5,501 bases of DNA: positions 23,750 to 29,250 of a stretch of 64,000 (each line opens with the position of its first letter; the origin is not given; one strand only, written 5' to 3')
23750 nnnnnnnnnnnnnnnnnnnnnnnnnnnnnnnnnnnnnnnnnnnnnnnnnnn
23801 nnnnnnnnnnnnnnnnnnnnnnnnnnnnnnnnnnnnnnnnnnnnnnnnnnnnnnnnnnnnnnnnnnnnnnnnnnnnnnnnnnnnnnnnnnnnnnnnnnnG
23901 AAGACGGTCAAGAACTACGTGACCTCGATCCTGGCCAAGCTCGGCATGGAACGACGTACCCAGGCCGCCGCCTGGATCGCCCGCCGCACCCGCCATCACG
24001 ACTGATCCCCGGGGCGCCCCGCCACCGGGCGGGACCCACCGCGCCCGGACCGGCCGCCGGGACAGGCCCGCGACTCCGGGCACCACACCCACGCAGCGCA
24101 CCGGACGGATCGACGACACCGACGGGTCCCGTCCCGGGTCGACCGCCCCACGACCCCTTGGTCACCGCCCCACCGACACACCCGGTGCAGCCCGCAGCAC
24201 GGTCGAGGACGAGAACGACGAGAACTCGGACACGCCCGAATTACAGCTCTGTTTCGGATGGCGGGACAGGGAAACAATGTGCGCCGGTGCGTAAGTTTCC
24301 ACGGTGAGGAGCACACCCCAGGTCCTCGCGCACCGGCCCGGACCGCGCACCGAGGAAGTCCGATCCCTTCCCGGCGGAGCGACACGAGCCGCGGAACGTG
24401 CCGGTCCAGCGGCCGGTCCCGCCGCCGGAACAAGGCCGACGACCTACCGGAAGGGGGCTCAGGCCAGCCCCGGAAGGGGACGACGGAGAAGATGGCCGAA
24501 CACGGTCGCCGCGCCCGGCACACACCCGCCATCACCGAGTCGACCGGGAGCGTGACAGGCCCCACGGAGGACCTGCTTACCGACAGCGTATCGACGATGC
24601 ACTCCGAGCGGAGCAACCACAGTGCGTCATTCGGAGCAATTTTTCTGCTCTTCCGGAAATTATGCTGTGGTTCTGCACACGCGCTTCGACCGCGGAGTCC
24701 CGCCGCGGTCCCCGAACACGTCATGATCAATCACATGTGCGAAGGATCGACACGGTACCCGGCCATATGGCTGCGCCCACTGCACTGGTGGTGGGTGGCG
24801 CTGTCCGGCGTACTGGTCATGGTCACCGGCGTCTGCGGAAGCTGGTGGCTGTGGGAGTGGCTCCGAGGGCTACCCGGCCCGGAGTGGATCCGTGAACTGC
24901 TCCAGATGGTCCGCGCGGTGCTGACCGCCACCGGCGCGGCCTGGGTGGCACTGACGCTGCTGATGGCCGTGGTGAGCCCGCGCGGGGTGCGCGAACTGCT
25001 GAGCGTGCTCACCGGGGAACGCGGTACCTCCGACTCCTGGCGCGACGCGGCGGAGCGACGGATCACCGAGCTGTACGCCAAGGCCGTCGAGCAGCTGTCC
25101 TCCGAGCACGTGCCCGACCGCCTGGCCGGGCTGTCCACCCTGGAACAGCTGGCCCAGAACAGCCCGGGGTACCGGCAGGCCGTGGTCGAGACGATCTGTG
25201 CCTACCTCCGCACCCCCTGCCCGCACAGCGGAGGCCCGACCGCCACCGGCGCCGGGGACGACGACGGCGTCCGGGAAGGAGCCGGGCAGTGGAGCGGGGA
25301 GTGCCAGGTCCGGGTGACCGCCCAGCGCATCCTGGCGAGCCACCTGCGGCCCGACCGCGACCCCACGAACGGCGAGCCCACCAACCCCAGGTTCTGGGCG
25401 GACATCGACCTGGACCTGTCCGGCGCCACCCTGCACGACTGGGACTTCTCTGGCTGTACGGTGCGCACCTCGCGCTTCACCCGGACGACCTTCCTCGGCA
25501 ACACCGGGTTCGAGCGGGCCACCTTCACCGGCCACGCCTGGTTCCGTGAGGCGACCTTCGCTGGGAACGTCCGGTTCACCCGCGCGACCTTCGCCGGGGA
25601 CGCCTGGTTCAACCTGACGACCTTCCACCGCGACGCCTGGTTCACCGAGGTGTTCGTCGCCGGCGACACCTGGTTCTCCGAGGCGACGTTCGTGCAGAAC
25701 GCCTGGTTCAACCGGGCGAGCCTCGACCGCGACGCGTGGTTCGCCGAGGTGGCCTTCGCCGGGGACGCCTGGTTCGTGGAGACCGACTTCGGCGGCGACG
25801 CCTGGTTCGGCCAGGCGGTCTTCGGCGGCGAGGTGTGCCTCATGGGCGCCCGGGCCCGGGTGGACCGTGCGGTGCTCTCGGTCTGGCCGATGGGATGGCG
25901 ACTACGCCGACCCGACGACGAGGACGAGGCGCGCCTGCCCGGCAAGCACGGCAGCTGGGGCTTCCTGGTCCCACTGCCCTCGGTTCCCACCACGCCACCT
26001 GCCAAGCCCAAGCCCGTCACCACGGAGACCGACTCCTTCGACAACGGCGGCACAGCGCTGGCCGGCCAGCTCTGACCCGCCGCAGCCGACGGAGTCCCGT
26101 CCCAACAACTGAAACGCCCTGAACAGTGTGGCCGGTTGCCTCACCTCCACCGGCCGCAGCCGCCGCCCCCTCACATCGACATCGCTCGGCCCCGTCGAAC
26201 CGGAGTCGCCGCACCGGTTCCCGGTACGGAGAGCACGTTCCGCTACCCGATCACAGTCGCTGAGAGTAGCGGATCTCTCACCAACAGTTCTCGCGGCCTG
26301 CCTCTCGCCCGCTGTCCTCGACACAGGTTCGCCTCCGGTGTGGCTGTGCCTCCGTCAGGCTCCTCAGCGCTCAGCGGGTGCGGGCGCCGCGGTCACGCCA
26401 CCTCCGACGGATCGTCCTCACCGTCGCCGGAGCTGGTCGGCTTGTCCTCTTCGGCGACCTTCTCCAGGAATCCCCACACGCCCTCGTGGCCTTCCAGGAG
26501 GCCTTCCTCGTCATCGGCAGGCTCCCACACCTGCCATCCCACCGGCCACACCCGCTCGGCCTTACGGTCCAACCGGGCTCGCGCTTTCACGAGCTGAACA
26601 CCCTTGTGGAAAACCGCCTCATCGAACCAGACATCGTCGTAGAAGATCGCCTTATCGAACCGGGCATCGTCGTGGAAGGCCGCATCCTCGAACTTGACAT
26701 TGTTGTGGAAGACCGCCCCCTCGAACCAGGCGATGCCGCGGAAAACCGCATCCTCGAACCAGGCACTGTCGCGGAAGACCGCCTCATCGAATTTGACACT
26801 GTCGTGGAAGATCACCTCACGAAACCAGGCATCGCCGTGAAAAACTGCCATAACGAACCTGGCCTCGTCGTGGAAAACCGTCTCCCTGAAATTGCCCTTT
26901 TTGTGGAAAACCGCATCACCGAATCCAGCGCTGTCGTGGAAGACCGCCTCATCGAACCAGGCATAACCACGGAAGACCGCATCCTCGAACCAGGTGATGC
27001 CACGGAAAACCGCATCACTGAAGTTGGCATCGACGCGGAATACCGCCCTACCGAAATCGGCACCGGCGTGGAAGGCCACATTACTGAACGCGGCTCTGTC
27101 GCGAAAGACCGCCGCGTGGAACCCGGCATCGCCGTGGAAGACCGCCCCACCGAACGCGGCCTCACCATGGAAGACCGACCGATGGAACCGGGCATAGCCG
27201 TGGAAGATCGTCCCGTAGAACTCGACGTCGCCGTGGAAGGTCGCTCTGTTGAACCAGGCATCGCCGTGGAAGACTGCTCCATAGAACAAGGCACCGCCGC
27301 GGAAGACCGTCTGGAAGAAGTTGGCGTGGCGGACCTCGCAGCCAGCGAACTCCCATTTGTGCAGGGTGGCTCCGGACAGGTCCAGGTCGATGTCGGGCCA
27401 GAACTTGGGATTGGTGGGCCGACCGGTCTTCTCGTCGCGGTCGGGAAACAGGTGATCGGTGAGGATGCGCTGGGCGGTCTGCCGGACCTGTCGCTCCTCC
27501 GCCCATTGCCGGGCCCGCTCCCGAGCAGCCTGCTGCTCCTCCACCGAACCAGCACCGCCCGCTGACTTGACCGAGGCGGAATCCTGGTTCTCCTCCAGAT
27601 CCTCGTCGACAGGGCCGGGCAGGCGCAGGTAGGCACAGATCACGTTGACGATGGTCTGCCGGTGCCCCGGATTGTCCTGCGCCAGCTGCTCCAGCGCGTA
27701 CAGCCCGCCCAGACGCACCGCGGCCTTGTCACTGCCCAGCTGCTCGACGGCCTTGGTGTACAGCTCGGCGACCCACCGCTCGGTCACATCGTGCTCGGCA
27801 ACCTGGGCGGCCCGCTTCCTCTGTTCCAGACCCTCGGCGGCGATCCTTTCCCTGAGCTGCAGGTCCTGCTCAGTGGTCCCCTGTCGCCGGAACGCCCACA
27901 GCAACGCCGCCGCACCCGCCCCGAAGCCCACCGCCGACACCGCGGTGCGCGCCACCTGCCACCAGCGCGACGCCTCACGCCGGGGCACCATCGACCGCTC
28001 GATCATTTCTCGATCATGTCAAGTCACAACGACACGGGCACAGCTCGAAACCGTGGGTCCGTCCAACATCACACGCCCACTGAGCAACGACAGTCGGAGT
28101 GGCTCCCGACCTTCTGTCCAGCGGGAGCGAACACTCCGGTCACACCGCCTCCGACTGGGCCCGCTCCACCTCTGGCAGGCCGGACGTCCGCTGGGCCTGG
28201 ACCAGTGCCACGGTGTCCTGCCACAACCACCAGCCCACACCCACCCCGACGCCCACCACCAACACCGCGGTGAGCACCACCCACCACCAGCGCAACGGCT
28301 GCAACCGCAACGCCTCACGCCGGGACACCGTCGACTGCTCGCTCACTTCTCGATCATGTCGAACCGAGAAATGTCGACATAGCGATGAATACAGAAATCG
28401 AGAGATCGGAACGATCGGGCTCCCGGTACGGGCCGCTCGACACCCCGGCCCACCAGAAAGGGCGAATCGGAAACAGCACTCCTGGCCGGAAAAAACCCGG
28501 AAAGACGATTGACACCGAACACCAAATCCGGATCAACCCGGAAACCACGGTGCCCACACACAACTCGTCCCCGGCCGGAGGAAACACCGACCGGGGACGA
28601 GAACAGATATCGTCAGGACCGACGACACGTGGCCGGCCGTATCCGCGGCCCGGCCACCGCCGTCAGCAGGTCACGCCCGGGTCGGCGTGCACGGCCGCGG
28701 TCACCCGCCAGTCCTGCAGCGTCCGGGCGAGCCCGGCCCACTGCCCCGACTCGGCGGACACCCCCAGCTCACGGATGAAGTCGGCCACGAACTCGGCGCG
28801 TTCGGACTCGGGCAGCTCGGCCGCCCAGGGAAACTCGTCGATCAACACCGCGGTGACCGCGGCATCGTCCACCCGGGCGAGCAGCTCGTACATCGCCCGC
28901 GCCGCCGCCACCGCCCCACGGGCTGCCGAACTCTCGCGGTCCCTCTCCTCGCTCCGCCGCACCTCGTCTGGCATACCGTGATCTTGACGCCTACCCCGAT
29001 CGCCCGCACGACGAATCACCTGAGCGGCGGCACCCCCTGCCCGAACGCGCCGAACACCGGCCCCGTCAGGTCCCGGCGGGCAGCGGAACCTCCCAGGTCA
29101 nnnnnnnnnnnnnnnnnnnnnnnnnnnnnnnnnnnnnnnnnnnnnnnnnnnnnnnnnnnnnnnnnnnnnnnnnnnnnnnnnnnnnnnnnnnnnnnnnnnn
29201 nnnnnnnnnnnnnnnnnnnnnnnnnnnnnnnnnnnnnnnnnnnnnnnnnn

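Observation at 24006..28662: Lower-GC island holding only pentapeptide-repeat paralogues, wedged between a DosR-like regulator and its likely kinase/cydAB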

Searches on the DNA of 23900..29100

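Call 47: search_rna_families(source=window, start=23900, end=29100, threshold=evalue, max_evalue=1)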
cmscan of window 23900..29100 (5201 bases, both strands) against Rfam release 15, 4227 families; matches with E-value up to 1: 0.
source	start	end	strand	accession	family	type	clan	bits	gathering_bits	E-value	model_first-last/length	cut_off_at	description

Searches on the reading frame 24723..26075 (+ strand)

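Call 3: search_protein_families(library=pfam, proteins=[window:24723-26075:+], max_evalue=0.01)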
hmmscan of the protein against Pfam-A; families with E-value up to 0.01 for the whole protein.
window:24723-26075:+ (450 aa): 1 family
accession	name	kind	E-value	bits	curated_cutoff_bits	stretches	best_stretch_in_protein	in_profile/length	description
PF13576.12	Pentapeptide_3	-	5.6e-34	116.6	27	5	263-309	1-46/48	Pentapeptide repeats (9 copies)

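Call 20: search_protein_families(library=padloc, proteins=[window:24723-26075:+], max_evalue=0.1)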
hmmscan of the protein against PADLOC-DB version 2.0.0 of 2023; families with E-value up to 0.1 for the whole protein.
window:24723-26075:+ (450 aa): 0 families

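Call 21: search_protein_families(library=ncbifam, proteins=[window:24723-26075:+], max_evalue=0.01)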
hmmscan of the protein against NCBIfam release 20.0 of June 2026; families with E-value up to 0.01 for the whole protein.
window:24723-26075:+ (450 aa): 0 families
